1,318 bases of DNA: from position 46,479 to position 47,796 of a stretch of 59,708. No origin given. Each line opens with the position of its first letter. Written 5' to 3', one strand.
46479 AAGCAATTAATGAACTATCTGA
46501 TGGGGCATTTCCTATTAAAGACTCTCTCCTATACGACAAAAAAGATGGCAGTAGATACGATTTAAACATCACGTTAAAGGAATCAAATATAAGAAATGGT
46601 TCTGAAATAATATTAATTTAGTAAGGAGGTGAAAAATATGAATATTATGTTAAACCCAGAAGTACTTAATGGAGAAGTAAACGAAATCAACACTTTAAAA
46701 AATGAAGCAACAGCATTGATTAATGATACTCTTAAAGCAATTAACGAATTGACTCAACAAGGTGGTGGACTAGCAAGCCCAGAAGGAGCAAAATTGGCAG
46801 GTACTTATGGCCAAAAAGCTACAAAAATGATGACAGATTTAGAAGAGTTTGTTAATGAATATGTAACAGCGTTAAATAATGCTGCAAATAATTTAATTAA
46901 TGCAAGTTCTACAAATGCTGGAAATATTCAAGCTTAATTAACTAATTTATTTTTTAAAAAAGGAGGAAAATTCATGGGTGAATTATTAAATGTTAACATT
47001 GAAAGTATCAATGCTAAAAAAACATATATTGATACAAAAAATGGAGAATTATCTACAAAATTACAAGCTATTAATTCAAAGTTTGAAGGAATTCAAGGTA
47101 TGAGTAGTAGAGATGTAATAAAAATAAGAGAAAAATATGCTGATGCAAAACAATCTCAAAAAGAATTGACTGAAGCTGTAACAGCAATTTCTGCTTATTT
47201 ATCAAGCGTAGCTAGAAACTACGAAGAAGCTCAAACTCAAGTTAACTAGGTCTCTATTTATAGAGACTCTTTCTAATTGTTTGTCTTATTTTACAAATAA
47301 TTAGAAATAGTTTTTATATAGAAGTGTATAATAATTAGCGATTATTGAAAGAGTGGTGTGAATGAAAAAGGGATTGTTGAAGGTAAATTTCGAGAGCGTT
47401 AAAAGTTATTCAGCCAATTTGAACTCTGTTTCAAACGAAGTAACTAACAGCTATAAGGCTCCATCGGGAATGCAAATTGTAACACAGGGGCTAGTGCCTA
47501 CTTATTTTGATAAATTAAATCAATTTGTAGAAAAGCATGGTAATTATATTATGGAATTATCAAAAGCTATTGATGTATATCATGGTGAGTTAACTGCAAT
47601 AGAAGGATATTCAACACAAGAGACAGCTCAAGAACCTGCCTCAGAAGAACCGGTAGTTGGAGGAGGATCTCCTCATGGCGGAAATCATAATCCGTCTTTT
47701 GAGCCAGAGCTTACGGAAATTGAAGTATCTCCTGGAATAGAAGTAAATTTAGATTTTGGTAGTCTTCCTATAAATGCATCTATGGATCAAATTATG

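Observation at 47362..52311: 1649-aa helical-repeat protein built as two [repeat array - TM - charged tail] units behind a WXG-like head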

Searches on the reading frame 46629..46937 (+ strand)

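Call 4: search_protein_families(library=pfam, proteins=[window:46629-46937:+], max_evalue=0.01)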
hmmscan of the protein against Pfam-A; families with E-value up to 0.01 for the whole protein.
window:46629-46937:+ (102 aa): 1 family
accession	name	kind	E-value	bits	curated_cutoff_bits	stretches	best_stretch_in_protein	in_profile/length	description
PF00934.25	PE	-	0.0013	19.4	22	1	8-94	3-89/91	PE family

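Call 13: search_protein_families(library=ncbifam, proteins=[window:46629-46937:+], max_evalue=0.1)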
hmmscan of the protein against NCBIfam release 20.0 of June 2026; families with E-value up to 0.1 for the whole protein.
window:46629-46937:+ (102 aa): 1 family
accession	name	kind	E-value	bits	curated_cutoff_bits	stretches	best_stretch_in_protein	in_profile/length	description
TIGR03930.1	WXG100_ESAT6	subfamily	0.022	15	44.85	1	6-80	2-76/90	WXG100 family type VII secretion target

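Call 61: search_protein_families(library=pfam, proteins=[window:46629-46937:+], max_evalue=1)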
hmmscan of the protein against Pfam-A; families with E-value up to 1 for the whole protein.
window:46629-46937:+ (102 aa): 3 families
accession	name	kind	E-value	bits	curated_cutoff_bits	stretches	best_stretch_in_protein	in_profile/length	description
PF00934.25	PE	-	0.0013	19.4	22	1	8-94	3-89/91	PE family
PF06013.18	WXG100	-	0.035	14.8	27.3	1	48-94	33-79/86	Proteins of 100 residues with WXG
PF13698.11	DUF4156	-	0.5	11.2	28.9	0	17-41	47-71/90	Domain of unknown function (DUF4156)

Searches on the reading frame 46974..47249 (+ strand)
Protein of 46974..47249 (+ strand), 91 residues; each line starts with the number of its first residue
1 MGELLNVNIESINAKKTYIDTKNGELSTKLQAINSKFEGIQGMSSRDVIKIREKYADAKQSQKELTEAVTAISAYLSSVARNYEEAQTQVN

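Call 4: search_protein_families(library=pfam, proteins=[window:46974-47249:+], max_evalue=0.01)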
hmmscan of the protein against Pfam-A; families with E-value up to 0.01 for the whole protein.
window:46974-47249:+ (91 aa): 5 families
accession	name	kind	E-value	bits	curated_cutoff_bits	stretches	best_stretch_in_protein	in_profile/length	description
PF06013.18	WXG100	-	3.8e-05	24.3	27.3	1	5-86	2-84/86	Proteins of 100 residues with WXG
PF04871.18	Uso1_p115_C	-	0.00085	20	28.4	1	11-90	5-76/121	Uso1 / p115 like vesicle tethering protein, C terminal region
PF04108.17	ATG17_like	-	0.0016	18.5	43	1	4-90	120-196/355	Autophagy protein ATG17-like domain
PF23289.1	Spectrin_5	-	0.0067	16.9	27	0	13-45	38-70/80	Guanine nucleotide exchange factor DBS-like, spectrin-like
PF14712.11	Snapin_Pallidin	-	0.0069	17.3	29.6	0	38-84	5-51/89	Snapin/Pallidin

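Call 13: search_protein_families(library=ncbifam, proteins=[window:46974-47249:+], max_evalue=0.1)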
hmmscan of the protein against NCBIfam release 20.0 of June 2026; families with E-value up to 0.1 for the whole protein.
window:46974-47249:+ (91 aa): 3 families
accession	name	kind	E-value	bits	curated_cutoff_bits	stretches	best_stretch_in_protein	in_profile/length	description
NF035934.1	ESAT6_2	subfamily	7.5e-06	26.1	100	1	5-91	3-90/96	pore-forming ESAT-6 family protein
TIGR03930.1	WXG100_ESAT6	subfamily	0.0012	18.9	44.85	1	6-89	3-87/90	WXG100 family type VII secretion target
TIGR04197.1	T7SS_SACOL2603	subfamily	0.025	15.1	26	0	6-85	2-76/85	TIGR04197 family type VII secretion effector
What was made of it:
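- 46974..47249 (+): g91, a 91-aa WXG100-like protein; candidate targeting partner (Lap-like) or EsxA equivalent. NCBIfam gives ESAT6_2 at 7.5e-6 and TIGR04197 at 0.025 (calls 4, 13).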

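Call 61: search_protein_families(library=pfam, proteins=[window:46974-47249:+], max_evalue=1)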
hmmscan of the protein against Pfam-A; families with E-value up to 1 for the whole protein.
window:46974-47249:+ (91 aa): 12 families
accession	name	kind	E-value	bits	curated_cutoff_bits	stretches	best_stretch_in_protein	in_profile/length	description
PF06013.18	WXG100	-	3.8e-05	24.3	27.3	1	5-86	2-84/86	Proteins of 100 residues with WXG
PF04871.18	Uso1_p115_C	-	0.00085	20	28.4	1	11-90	5-76/121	Uso1 / p115 like vesicle tethering protein, C terminal region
PF04108.17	ATG17_like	-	0.0016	18.5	43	1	4-90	120-196/355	Autophagy protein ATG17-like domain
PF23289.1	Spectrin_5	-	0.0067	16.9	27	0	13-45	38-70/80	Guanine nucleotide exchange factor DBS-like, spectrin-like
PF14712.11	Snapin_Pallidin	-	0.0069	17.3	29.6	1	38-84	5-51/89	Snapin/Pallidin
PF05531.17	NPV_P10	-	0.013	16.4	29.8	1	25-77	15-66/75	Nucleopolyhedrovirus P10 protein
PF06009.19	Laminin_II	-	0.017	15.6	33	1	8-84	4-83/138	Laminin Domain II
PF07889.17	DUF1664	-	0.029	14.8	34.6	1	17-80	55-121/124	Protein of unknown function (DUF1664)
PF10206.14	WRW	-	0.037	14.8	26.5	1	16-76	28-88/102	Mitochondrial F1F0-ATP synthase, subunit f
PF03915.18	AIP3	-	0.041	13.5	31.6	1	3-90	65-157/406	Actin interacting protein 3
PF13012.11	MitMem_reg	-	0.069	13.5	26.6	1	47-83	19-55/113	Maintenance of mitochondrial structure and function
PF08479.16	POTRA_2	-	0.09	13.1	24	1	36-76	7-47/76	POTRA domain, ShlB-type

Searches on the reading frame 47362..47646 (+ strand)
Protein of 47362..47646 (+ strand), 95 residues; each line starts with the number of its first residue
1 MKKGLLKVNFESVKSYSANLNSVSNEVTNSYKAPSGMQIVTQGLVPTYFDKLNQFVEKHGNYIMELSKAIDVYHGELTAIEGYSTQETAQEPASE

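Call 49: search_solved_structures(query=A3, max_evalue=10, show_alignments=2)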
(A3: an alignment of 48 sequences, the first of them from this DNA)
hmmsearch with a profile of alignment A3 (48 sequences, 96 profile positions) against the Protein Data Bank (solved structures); distinct sequences matched with E-value up to 10: 89 (the best 60 are shown).
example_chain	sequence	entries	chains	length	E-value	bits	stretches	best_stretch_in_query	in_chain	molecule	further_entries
8qae_A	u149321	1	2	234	1.3e-09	41.7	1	53-84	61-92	sc-apCC-6-SLLA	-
4d4e_A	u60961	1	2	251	0.00015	25.5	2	21-83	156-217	ARMADILLO REPEAT PROTEIN ARM00016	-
8a3k_UNK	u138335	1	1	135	0.00025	24.8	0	15-75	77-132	sc-apCC-4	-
5mfb_A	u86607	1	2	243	0.00045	23.9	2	18-81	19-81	YIII(Dq)4CqI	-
8qaf_A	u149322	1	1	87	0.0021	21.8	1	52-84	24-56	sc-apCC-8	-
4d49_A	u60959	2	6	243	0.019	18.8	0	18-81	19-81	ARMADILLO REPEAT PROTEIN ARM00027 | YIII(Dq.V1)4CPAF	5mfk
6vr8_I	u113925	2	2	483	0.023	18.5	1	9-69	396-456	Mur ligase middle domain protein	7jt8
7ufp_I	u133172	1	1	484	0.023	18.5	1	9-69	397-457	Mur ligase middle domain protein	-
8gji_A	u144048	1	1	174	0.025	18.4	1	18-82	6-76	GCG binder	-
3lrd_A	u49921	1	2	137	0.026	18.3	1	36-88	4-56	Major ampullate spidroin 1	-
3lr6_A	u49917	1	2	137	0.026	18.3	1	36-88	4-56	Major ampullate spidroin 1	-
4tql_A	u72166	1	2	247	0.034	17.9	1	15-84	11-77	Three helix bundle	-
2lpi_A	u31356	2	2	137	0.052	17.4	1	36-87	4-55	Major ampullate spidroin 1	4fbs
3lr8_A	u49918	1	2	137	0.055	17.3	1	36-87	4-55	Major ampullate spidroin 1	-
2lpj_A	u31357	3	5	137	0.06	17.2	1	36-87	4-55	Major ampullate spidroin 1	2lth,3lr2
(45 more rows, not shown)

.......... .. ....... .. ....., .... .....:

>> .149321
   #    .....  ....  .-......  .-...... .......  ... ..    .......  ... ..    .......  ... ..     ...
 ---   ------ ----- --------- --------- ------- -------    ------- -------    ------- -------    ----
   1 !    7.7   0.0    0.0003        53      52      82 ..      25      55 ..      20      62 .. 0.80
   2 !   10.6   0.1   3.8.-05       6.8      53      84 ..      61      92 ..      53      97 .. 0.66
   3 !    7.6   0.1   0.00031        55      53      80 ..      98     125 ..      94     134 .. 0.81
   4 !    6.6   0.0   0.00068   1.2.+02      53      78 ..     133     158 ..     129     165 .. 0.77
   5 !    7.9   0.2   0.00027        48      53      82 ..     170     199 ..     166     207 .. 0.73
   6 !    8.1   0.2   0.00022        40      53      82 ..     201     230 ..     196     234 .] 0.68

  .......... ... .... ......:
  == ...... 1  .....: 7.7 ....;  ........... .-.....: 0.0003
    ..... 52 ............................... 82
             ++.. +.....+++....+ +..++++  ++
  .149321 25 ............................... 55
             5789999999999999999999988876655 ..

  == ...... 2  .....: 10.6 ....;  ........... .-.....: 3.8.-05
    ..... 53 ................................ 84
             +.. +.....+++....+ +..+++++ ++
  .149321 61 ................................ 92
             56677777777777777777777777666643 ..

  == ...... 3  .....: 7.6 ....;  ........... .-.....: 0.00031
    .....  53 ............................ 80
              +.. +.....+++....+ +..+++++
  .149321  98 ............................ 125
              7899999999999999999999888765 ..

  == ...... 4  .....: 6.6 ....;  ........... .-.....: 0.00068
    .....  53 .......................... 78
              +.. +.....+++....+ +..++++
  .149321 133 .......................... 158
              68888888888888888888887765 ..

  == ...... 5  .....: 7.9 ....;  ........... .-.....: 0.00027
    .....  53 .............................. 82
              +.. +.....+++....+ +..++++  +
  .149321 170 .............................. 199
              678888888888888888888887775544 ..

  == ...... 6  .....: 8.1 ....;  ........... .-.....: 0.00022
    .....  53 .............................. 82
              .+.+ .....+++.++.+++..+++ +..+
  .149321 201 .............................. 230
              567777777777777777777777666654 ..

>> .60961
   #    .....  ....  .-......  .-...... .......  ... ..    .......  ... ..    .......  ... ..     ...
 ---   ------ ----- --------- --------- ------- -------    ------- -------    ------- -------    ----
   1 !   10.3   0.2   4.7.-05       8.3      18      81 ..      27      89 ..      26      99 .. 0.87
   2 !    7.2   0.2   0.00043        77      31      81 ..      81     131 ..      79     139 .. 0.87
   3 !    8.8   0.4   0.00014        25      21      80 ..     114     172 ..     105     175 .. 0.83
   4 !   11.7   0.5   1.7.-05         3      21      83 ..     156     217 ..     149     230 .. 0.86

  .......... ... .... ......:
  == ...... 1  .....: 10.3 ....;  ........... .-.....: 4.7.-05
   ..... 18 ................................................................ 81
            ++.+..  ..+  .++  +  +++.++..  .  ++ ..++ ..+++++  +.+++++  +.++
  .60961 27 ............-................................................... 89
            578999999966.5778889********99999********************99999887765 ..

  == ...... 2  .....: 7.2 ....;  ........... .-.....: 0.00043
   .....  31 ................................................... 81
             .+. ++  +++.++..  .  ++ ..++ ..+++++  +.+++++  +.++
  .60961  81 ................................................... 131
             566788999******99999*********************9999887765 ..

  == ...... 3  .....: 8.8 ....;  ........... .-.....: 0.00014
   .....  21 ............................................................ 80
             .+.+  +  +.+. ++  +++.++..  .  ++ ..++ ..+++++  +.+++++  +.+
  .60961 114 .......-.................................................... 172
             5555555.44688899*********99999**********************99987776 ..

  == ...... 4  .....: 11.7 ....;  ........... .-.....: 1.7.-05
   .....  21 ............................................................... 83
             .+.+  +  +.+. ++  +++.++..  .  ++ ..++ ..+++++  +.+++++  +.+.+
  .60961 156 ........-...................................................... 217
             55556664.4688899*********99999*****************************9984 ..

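Call 51: search_protein_families(library=pfam, alignment_id=A3, max_evalue=1)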
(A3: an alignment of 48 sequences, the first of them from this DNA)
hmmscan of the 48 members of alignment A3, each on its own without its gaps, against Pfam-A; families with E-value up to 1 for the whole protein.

A. member 1, seq(95 aa): 1 family
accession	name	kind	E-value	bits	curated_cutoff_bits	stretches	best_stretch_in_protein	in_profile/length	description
PF05714.16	PFam54_60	-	0.12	12.4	27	1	6-70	116-180/185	Borrelia Bbcrasp-1 domain containing protein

B. families by the number of members that match (of 48 scanned): 51 families (the first 25 are shown)
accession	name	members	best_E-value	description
PF21918.1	cas_Cpf1_2nd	2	0.0052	CRISPR-associated endonuclease Cpf1 REC2 domain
PF04513.17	Baculo_PEP_C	2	0.025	Baculovirus polyhedron envelope protein, PEP, C terminus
PF17279.8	DUF5344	2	0.049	Family of unknown function (DUF5344)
PF07361.16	Cytochrom_B562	1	0.0024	Cytochrome b562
PF25600.1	TRIM_CC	1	0.0027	TRIM protein coiled-coil region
PF21121.2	Nup49_C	1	0.0035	Nucleoporin Nup49 C-terminal helical region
PF08781.15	DP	1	0.0063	Transcription factor DP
PF17192.9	MukF_M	1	0.015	MukF middle domain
PF03732.24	Retrotrans_gag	1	0.018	Retrotransposon gag protein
PF12296.13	HsbA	1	0.019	Hydrophobic surface binding protein A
PF07579.16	DUF1548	1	0.037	Domain of Unknown Function (DUF1548)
PF22905.2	Hydro_N_hd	1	0.041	Hydrolase N-terminal helical domain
PF08687.16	ASD2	1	0.045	Apx/Shroom domain ASD2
PF16409.10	DUF5017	1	0.048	Domain of unknown function (DUF5017)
PF03442.20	CBM_X2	1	0.05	Carbohydrate binding domain X2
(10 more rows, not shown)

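Call 54: predict_structure(alignment_id=A3)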
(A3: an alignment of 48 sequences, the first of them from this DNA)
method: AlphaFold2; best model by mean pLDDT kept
length: 95 residues; sequences in the alignment: 48
mean_pLDDT: 83.5   pTM: 0.67
mean pLDDT of the five models: 83.5, 81.6, 81.2, 80.1, 79.2
residues with pLDDT >= 90: 42; 70-90: 33; 50-70: 20; < 50: 0
segments of 3 or more residues with pLDDT < 50: none
pLDDT, mean of each block of 10 residues (from residue 1): 71 93 95 83 86 95 96 87 58 59
secondary structure, 60 per line:
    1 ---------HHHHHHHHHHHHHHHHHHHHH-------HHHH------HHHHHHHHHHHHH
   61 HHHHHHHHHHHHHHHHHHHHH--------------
elements in order: H10-30 H38-41 H48-81
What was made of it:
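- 47362..47616 (+): Head, aa 1-85: a helix-loop-helix hairpin that is WXG100-like in fold but has no WXG motif. AF2 with a 48-sequence family alignment gives pLDDT 83.5, with helices at 10-30 and 48-81 (call 54).
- On WXG100 (PF06013 / TIGR03930): The AF2 head model has helices at 10-30 and 48-81, pLDDT 83.5 (call 54).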

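Call 58: fold_search(model_id=the predicted structure, library=pdb)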
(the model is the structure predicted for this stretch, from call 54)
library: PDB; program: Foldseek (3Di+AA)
matches with E <= 10: 138; with E <= 0.001: 0
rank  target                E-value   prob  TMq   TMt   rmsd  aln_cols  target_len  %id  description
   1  2vs0_B                3.5e-01  0.98  0.54  0.60   5.6        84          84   14  Structural analysis of homodimeric staphylococcal aureus virulence factor EsxA (released 2008-08-26)
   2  2vrz_A                4.4e-01  0.98  0.60  0.58   5.1        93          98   12  Structural analysis of homodimeric staphylococcal aureus EsxA (released 2008-08-26)
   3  2vrz_B                5.2e-01  0.96  0.56  0.62   5.5        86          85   14  Structural analysis of homodimeric staphylococcal aureus EsxA (released 2008-08-26)
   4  8qaf                  7.7e-01  0.99  0.48  0.75   4.1        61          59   10  X-ray crystal structure of a de novo designed single-chain antiparallel 8-helix coiled-coil alpha-helical barrel, sc-apC (released 2024-07-03)
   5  2vs0_A                7.7e-01  0.90  0.52  0.58   5.7        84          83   14  Structural analysis of homodimeric staphylococcal aureus virulence factor EsxA (released 2008-08-26)
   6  3gvm_C                8.1e-01  0.44  0.35  0.34   6.0        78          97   15  Structure of the homodimeric WXG-100 family protein from Streptococcus agalactiae (released 2010-09-08)
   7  3gvm_B                9.6e-01  0.41  0.35  0.36   5.9        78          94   15  Structure of the homodimeric WXG-100 family protein from Streptococcus agalactiae (released 2010-09-08)
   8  3o9o_A                1.0e+00  0.41  0.36  0.37   5.8        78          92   15  Crystal Structure of GBS1074, an Esat-6 homologue from Group B Streptococcus (released 2010-11-10)
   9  3gwk_E                1.0e+00  0.38  0.37  0.37   9.2        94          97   11  Structure of the homodimeric WXG-100 family protein from Streptococcus agalactiae (released 2010-09-08)
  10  3gvm_A                1.1e+00  0.35  0.35  0.35   6.0        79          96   15  Structure of the homodimeric WXG-100 family protein from Streptococcus agalactiae (released 2010-09-08)
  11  9cfs_A                1.4e+00  0.77  0.51  0.56   4.6        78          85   10  Structure of a 150% lengthened variant of the E. coli ROP protein (released 2025-07-02)
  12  3o9o_B                1.5e+00  0.25  0.34  0.34   7.3        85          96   15  Crystal Structure of GBS1074, an Esat-6 homologue from Group B Streptococcus (released 2010-11-10)
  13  4j10_B                1.6e+00  0.82  0.55  0.63   5.5        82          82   13  The crystal structure of a secreted protein ESXB (SeMet-labeled) from Bacillus anthracis str. Sterne (released 2013-02-13)
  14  9nyf_A                1.7e+00  0.41  0.37  0.15   5.6        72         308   10  Cryo-EM structure of the glycosyltransferase GtrB (tetramer volume) (released 2025-12-17)
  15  3zbh_F                1.8e+00  0.28  0.36  0.36   9.5        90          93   12  Geobacillus thermodenitrificans EsxA crystal form I (released 2012-11-21)
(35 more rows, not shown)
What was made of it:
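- The head has a WXG100-like fold (call 58).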
